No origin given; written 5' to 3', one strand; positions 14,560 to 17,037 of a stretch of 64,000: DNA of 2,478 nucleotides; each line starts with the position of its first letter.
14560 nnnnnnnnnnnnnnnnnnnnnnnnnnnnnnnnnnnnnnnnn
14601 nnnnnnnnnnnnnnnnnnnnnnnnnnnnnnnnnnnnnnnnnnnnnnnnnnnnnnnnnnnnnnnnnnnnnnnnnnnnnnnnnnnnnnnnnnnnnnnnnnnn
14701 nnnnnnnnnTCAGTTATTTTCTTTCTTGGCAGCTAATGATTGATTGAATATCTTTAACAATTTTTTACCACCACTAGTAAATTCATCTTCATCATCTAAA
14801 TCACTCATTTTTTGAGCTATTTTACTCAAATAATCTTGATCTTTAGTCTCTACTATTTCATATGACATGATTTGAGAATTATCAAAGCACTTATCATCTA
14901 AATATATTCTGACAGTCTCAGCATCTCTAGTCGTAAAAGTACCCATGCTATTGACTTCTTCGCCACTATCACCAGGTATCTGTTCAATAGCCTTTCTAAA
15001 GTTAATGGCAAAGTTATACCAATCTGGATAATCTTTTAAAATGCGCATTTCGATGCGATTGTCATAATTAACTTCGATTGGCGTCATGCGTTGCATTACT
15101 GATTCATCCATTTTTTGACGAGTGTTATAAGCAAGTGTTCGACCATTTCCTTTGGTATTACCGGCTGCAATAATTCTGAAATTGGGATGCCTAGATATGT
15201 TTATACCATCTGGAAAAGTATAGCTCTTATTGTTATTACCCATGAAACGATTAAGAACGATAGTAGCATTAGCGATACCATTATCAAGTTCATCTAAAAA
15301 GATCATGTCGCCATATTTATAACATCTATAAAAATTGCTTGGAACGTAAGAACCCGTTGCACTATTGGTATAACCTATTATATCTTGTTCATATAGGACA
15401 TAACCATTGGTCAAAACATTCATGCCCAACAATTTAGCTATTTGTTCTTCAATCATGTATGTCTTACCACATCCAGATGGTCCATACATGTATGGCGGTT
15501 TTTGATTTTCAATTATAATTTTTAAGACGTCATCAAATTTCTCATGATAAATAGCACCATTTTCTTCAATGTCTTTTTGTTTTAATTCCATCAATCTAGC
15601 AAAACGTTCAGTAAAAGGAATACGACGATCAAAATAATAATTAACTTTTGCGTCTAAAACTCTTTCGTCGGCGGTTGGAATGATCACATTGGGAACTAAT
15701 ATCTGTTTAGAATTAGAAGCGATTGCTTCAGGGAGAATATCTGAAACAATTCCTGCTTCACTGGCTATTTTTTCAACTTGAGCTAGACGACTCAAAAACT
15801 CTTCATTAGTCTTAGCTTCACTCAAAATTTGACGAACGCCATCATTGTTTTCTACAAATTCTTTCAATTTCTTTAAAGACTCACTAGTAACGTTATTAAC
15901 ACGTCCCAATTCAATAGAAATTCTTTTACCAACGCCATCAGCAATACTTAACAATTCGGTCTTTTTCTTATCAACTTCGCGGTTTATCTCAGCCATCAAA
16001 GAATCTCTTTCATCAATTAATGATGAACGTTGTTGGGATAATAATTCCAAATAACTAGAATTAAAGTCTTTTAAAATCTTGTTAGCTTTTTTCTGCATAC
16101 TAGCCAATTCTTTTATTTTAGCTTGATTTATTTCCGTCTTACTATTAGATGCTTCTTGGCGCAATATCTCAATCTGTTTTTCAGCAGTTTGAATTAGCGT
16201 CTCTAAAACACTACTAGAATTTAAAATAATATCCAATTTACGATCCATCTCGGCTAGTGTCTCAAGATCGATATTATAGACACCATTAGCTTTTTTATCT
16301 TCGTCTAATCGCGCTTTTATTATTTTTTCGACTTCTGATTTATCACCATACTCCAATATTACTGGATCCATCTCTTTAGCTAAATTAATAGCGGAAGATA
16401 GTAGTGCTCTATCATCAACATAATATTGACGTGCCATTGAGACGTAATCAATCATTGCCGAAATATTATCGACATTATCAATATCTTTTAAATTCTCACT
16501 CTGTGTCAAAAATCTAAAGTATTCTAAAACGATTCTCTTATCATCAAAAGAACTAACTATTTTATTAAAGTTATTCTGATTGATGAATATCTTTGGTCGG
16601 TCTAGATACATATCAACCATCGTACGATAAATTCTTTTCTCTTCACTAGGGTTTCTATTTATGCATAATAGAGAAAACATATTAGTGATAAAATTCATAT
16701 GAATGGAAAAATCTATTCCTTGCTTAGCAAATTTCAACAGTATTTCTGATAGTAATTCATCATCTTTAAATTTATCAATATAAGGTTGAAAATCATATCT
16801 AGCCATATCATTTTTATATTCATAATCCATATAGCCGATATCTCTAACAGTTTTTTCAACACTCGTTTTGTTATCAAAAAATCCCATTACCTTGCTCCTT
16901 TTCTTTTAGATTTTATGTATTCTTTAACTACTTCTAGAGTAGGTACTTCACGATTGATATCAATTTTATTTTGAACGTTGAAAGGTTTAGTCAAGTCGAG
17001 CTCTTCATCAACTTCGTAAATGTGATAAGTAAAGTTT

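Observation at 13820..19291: Four translationally coupled genes: TelA-like coiled-coil protein, unknown, coiled-coil AAA_5 ATPase, unknown (candidate stress/defence module)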

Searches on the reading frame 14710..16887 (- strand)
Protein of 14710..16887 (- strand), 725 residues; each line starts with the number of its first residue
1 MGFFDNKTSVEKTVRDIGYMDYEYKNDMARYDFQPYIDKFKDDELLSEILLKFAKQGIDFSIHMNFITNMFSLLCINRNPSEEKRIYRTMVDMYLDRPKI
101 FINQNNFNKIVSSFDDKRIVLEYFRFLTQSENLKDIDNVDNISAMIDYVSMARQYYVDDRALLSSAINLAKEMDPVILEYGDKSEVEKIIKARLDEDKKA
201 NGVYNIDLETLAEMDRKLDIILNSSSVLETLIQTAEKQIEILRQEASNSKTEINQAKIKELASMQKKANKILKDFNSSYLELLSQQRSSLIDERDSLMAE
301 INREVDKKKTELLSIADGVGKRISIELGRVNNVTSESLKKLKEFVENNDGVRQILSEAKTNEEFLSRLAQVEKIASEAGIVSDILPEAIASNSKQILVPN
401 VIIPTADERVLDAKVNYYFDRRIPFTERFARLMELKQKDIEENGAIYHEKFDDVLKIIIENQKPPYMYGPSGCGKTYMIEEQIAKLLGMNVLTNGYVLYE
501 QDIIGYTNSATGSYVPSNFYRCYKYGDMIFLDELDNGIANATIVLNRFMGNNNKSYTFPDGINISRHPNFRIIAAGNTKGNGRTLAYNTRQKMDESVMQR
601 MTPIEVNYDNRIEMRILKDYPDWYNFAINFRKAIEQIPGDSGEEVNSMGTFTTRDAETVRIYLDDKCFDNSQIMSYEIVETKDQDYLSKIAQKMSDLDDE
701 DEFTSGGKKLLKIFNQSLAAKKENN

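Call 3: search_protein_families(library=pfam, proteins=[window:14710-16887:-], max_evalue=1)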
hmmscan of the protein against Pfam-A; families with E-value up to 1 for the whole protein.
window:14710-16887:- (725 aa): 8 families
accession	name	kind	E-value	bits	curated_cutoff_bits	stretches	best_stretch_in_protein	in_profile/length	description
PF07728.20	AAA_5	-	1.6e-09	38.3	22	1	467-589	4-135/139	AAA domain (dynein-related subfamily)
PF00004.35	AAA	-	3e-05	24.9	21.2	1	466-578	2-110/131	ATPase family associated with various cellular activities (AAA)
PF01637.24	ATPase_2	-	0.0011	19.3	33.2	1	458-509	15-63/225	ATPase domain predominantly from Archaea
PF12775.13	AAA_7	-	0.0046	17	25.8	1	453-487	24-58/181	P-loop containing dynein motor region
PF13173.12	AAA_14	-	0.0068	16.9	27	1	466-548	6-84/129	AAA domain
PF00910.28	RNA_helicase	-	0.037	14.9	21.5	1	466-489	2-25/105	RNA helicase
PF12464.13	Mac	-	0.066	13.9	22.1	1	259-301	14-48/53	Maltose acetyltransferase hexapeptide capping motif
PF13401.12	AAA_22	-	0.18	12.6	27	0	463-486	6-29/130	AAA domain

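Call 4: search_protein_families(library=padloc, proteins=[window:14710-16887:-], max_evalue=1)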
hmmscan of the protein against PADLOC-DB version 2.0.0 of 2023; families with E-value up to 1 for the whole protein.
window:14710-16887:- (725 aa): 2 families
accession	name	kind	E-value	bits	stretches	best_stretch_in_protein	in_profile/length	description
PDLC01727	typeIV_Cas5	-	0.0054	14.6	1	310-354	138-183/222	Csf3_0_IV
PDLC04140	mad8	-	0.047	11.2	1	467-666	32-146/314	mads_8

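Call 5: search_protein_families(library=ncbifam, proteins=[window:14710-16887:-], max_evalue=1)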
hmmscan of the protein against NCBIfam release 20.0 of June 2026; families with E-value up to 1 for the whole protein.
window:14710-16887:- (725 aa): 2 families
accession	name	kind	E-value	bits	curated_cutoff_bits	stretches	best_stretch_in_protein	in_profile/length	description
TIGR01650.1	PD_CobS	equivalog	0.0006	19.1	558.55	1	528-604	137-214/327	cobaltochelatase subunit CobS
TIGR00551.1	nadB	equivalog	0.3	9.7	452.75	1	222-308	366-450/489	L-aspartate oxidase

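Call 6: search_protein_families(library=phrogs, proteins=[window:14710-16887:-], max_evalue=1)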
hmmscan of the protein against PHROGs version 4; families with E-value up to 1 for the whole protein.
window:14710-16887:- (725 aa): 6 families
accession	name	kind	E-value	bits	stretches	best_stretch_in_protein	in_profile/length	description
phrog_249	-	moron, auxiliary metabolic gene and host takeover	2.7e-31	110.3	1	425-618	94-287/380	porphyrin biosynthesis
phrog_1297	-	other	5.5e-08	33.2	1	442-610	5-172/356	ATPase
phrog_34569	-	unknown function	0.049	15.1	1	228-302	19-92/145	-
phrog_21479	-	unknown function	0.19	12.7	1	453-490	17-53/68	-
phrog_167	-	tail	0.23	10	1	239-359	867-982/1555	tail length tape measure protein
phrog_8952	-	unknown function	0.48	11.2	1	230-272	83-126/261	-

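Call 10: find_related_loci(query=window:14710-16887:-, collection=genome_contigs, flank=10000)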
Query window:14710-16887:- (725 aa) in genome_contigs; peptide patterns used: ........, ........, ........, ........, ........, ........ (x = any residue, [..] = any of these).
49 stretches matched a pattern; 2 encode a relative of the query (tblastn E <= 1e-3); 2 distinct loci.
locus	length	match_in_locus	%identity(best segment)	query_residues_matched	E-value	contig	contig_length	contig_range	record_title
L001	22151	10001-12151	57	1-718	0e+0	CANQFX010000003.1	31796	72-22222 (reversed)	MAG: uncultured Bacilli bacterium isolate Lapin-008__bin25 genome assembly, contig: Lapin-008__NODE_1646_length_31796_co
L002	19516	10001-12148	51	1-723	0e+0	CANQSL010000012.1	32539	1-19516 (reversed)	MAG: uncultured Bacilli bacterium isolate Lapin-026__bin110 genome assembly, contig: Lapin-026__NODE_1455_length_32539_c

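Call 26: search_solved_structures(query=window:14710-16887:-, max_evalue=0.01)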
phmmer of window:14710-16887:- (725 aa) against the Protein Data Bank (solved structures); distinct sequences matched with E-value up to 0.01: 5.
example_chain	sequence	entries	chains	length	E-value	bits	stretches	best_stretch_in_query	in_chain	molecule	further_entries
9qhd_A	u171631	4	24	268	0.00053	22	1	455-593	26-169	Nitric oxide reductase NorQ protein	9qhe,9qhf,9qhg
6l1q_C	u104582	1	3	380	0.00071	21.5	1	447-611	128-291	CbbQ protein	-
9ujv_A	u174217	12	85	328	0.00096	21.1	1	522-617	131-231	Cobaltochelatase subunit CobS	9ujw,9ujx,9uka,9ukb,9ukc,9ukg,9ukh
9qh4_A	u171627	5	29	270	0.0018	20.2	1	455-593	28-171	Protein NorQ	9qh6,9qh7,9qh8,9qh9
9udk_A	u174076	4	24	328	0.0025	19.8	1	522-617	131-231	Cobaltochelatase subunit CobS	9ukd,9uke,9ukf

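Call 71: search_protein_families(library=pfam, proteins=[L001:5427-6242:-, L001:6477-7394:+, L001:13119-13451:+, L001:13502-14971:+, L001:15011-15598:+, L002:4625-5791:+, L002:5834-6724:+, L002:13096-13509:+, L002:13522-14283:+, L002:14354-14935:+], max_evalue=0.001)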
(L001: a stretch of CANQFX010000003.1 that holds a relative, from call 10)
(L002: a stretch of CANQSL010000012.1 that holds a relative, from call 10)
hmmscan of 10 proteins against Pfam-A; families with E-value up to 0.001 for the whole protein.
L001:5427-6242:- (271 aa): 0 families

L001:6477-7394:+ (305 aa): 0 families

L001:13119-13451:+ (110 aa): 1 family
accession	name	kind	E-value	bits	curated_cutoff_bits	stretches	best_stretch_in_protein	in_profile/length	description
PF03091.20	CutA1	-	3.3e-32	110.7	22.4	1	5-102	1-99/99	CutA1 divalent ion tolerance protein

L001:13502-14971:+ (489 aa): 11 families
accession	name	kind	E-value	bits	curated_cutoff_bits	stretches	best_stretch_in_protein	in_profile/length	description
PF01266.30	DAO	-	8.8e-36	124.6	27.9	1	28-363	1-353/353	FAD dependent oxidoreductase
PF00355.32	Rieske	-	2.1e-12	47.2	20.3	1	416-480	16-81/88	Rieske [2Fe-2S] domain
PF13738.12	Pyr_redox_3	-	3.7e-07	30.1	30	0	30-62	1-34/305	Pyridine nucleotide-disulphide oxidoreductase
PF07992.20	Pyr_redox_2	-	3.9e-06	26.9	26.1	1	28-160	2-119/291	Pyridine nucleotide-disulphide oxidoreductase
PF13450.12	NAD_binding_8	-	7.6e-06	26.6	21.9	1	31-66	1-37/68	NAD(P)-binding Rossmann-like domain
PF03486.20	HI0933_like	-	1.1e-05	25.4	50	0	28-71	2-46/244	HI0933-like protein Rossmann domain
PF01946.23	Thi4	-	2.2e-05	24.2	26.2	1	16-63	7-56/235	Thi4 family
PF12831.13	FAD_oxidored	-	5.2e-05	23.2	27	1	28-73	1-47/416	FAD dependent oxidoreductase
PF13454.12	NAD_binding_9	-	9.8e-05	22.8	21.8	0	31-68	2-43/155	FAD-NAD(P)-binding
PF00890.30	FAD_binding_2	-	0.00041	20.1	20.4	1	28-59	1-32/414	FAD binding domain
PF00070.33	Pyr_redox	-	0.0009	20.2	22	0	29-58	2-31/82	Pyridine nucleotide-disulphide oxidoreductase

L001:15011-15598:+ (195 aa): 1 family
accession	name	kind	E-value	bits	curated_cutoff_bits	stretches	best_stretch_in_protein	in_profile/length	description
PF18907.5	DUF5662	-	9.4e-34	116.7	27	1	16-160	5-154/156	Family of unknown function (DUF5662)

L002:4625-5791:+ (388 aa): 0 families

L002:5834-6724:+ (296 aa): 0 families

L002:13096-13509:+ (137 aa): 2 families
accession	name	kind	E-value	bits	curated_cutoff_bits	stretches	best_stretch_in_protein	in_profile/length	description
PF01741.23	MscL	-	6.2e-41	140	27.4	1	4-129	1-123/123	Large-conductance mechanosensitive channel, MscL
PF23828.1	DUF7198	-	0.00048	20.1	27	0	1-41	150-191/236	Family of unknown function (DUF7198)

L002:13522-14283:+ (253 aa): 0 families

L002:14354-14935:+ (193 aa): 1 family
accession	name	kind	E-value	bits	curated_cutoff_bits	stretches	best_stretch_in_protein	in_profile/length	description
PF00814.31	TsaD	-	7.8e-21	75.4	24.8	1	31-112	25-109/264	tRNA N6-adenosine threonylcarbamoyltransferase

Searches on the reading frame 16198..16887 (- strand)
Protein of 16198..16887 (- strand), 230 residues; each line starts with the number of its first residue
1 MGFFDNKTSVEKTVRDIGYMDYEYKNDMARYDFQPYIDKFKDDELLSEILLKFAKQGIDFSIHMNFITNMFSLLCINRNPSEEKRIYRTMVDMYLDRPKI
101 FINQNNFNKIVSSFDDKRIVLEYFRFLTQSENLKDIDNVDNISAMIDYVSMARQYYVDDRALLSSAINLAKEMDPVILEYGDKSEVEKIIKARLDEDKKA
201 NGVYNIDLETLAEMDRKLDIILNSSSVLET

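Call 93: find_homologous_proteins(query=A7, max_evalue=0.001)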
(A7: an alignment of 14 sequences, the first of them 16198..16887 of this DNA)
Query A7 (14 sequences): 3659 candidates shared short words with the query, none scored E <= 0.001.

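Call 94: search_solved_structures(query=A7, max_evalue=10)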
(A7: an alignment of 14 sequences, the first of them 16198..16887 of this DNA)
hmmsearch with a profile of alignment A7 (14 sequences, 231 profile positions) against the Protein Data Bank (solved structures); distinct sequences matched with E-value up to 10: 7.
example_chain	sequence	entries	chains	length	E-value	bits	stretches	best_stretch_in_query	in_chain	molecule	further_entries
8qad_A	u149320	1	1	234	0.0024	21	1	45-133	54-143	sc-apCC-6-LLIA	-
9r1o_A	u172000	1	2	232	0.017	18.2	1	47-133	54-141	sc-apCC-6-DPH-NR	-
1rp3_B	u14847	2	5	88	0.043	16.9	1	32-95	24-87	anti sigma factor FlgM | anti-sigma factor FlgM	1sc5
6frk_r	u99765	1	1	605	0.091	15.8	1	3-191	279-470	Signal recognition particle subunit SRP72,Signal recognition particle subunit SRP72,Signal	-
3c6g_A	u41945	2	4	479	1.2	12.2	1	45-116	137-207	Cytochrome P450 2R1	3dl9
3czh_A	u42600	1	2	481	1.2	12.2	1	45-116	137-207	Cytochrome P450 2R1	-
7obq_z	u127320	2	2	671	4.2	10.4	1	3-191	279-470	Signal recognition particle subunit SRP72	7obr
